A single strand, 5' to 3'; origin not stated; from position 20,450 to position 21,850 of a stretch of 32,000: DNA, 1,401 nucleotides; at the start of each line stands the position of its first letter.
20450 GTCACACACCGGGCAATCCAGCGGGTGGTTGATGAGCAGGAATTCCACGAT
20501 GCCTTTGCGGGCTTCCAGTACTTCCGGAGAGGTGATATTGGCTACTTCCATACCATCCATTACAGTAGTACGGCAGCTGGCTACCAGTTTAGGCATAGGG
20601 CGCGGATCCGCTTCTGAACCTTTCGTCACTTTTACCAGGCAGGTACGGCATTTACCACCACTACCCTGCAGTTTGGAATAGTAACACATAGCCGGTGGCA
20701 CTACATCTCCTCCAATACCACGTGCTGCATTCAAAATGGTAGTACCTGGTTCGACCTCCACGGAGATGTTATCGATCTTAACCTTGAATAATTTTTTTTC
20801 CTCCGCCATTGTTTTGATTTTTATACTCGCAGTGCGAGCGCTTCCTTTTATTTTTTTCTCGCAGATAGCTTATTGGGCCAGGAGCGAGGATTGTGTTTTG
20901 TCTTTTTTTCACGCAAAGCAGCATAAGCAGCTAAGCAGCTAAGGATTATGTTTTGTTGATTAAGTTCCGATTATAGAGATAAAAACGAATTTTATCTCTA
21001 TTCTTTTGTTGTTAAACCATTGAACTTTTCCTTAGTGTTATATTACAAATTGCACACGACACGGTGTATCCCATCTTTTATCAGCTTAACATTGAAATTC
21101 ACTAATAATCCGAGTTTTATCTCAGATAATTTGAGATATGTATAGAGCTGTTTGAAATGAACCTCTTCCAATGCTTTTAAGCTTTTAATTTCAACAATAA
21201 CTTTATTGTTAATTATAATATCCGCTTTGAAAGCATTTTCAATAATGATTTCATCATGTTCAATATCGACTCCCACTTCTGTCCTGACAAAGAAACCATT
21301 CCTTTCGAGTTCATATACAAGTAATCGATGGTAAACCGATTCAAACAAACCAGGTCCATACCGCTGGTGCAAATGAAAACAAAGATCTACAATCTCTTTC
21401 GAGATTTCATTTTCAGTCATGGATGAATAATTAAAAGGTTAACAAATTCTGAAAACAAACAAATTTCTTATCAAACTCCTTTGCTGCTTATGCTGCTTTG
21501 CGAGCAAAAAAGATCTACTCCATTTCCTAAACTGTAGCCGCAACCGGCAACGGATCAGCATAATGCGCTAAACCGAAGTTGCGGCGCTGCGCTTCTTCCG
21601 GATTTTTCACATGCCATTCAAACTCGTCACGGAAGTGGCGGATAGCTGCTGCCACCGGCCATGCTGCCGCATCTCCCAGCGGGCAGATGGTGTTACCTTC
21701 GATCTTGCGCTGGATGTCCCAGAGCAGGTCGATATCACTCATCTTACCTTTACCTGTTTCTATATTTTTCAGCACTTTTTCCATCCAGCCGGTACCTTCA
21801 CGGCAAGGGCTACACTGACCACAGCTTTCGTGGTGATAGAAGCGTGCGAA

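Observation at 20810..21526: AT-rich GxxExxY (PD-(D/E)XK-fold) gene bracketed by perfect 20-bp inverted repeats splits the complex I operon between nuoF and nuoG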

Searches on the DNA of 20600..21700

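Call 64: search_rna_families(source=window, start=20600, end=21700, threshold=evalue, max_evalue=1)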
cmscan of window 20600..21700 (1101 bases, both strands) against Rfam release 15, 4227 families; matches with E-value up to 1: 1.
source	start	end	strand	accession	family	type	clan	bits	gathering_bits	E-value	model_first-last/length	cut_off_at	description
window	20794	20892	-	RF02991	GP20-a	Cis-reg;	-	25.7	47.2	0.054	1-97/97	no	GP20-a RNA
